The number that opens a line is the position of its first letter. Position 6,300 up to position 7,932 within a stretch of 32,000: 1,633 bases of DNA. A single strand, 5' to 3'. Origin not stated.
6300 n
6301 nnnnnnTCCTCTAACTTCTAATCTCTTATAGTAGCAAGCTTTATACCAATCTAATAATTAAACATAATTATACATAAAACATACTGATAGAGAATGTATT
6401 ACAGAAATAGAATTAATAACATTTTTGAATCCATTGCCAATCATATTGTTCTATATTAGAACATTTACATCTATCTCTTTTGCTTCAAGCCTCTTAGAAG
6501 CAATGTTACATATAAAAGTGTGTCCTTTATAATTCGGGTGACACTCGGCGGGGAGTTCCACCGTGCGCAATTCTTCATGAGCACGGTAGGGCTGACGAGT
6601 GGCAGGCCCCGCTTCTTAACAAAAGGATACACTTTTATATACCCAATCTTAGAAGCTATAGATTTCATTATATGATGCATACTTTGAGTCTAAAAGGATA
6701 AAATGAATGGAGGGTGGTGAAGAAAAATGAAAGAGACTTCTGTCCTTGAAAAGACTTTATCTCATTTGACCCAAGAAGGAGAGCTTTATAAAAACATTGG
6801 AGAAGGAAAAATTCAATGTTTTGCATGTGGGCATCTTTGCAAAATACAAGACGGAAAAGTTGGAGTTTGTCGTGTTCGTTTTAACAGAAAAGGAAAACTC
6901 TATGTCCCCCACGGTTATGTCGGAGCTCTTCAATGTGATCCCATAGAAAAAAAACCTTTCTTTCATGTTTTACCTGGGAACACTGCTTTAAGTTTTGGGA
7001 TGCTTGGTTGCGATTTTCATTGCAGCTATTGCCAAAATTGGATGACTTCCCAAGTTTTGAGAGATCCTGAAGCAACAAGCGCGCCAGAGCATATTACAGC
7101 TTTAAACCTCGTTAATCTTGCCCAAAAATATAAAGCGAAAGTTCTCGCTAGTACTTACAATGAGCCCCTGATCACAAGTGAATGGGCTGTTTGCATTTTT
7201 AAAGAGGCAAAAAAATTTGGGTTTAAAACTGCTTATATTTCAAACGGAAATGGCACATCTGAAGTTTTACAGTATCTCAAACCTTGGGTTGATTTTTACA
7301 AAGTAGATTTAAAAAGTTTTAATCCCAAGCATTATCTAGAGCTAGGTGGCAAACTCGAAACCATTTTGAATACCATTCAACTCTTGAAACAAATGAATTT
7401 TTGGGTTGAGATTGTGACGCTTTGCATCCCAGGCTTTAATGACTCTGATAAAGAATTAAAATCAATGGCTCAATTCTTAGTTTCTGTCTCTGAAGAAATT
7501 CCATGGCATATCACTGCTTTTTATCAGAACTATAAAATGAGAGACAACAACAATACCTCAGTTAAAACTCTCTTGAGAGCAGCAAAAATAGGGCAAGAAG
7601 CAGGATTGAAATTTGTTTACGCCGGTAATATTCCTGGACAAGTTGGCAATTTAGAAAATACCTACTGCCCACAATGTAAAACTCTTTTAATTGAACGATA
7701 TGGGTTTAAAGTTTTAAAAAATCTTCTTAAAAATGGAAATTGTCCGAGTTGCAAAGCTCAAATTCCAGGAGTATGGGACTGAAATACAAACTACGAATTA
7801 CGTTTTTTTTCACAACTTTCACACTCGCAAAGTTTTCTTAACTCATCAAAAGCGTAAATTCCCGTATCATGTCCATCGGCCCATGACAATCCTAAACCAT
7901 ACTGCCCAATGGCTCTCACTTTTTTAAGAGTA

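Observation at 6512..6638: Family A: a ~127-nt GC-rich structured element, three same-strand copies, each just upstream of a + strand gene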

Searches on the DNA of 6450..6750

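Call 7: search_rna_families(source=window, start=6450, end=6750, threshold=evalue, max_evalue=10, show_alignments=3)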
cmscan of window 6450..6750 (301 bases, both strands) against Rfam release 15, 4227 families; matches with E-value up to 10: 2.
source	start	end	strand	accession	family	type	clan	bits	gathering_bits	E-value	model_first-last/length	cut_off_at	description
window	6534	6598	+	RF01737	flpD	Cis-reg;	-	16.5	40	0.47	1-47/47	no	flpD RNA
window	6566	6629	-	RF00637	mir-276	Gene; miRNA;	-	11.3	62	6.6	1-90/90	no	mir-276 microRNA precursor family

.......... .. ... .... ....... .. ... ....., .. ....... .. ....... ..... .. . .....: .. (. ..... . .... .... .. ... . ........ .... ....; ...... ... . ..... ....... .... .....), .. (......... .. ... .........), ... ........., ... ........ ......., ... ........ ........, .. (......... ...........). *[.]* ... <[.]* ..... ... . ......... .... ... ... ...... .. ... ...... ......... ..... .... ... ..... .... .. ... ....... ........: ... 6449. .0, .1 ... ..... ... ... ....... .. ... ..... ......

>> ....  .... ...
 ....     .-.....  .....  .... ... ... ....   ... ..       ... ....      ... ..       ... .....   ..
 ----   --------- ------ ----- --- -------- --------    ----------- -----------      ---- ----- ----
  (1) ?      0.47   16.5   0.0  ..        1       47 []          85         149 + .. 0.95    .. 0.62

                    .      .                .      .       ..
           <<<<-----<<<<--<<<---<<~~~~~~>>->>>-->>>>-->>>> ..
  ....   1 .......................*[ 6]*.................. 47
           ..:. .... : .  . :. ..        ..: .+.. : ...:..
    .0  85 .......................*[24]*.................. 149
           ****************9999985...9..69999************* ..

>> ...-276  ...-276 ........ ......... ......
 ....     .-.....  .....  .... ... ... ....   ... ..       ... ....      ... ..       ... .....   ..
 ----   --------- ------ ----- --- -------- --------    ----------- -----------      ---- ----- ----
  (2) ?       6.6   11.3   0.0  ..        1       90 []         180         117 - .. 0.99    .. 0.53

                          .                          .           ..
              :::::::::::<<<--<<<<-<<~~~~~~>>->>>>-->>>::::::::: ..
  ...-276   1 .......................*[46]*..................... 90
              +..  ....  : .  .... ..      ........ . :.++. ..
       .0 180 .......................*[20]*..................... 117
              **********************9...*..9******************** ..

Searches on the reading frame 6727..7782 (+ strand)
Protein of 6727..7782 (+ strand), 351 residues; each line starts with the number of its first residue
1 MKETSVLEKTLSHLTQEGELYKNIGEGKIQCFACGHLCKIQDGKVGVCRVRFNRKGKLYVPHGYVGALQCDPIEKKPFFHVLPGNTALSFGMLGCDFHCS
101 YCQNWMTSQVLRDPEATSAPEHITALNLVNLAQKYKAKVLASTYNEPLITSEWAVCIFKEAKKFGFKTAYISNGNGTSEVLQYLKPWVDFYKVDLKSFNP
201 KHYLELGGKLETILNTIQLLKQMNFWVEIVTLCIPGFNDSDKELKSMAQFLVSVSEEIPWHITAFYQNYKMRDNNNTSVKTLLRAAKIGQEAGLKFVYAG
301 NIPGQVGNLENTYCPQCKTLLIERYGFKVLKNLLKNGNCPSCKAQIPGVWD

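Call 11: find_encoding_contigs(protein=window:6727-7782:+, flank=3000, max_places=4)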
Protein window:6727-7782:+ (351 aa): 1 contig read that carries it; 1 place shown.
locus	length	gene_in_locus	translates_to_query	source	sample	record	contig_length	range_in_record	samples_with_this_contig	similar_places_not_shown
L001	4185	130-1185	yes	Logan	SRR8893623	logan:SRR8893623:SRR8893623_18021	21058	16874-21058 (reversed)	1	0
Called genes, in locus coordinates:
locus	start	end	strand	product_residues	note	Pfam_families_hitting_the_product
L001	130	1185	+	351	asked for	PF04055:Radical_SAM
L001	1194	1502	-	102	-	PF06155:GBBH-like_N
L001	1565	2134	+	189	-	PF01923:Cob_adeno_trans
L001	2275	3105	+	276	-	-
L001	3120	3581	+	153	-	-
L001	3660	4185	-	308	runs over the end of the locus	PF02445:NadA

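Call 23: search_protein_families(library=pfam, proteins=[window:6727-7782:+])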
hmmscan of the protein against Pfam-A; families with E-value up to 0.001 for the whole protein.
window:6727-7782:+ (351 aa): 1 family
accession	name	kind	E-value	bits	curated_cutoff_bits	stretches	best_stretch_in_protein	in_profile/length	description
PF04055.27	Radical_SAM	-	6.6e-18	65.9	29.5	1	94-244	6-162/166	Radical SAM superfamily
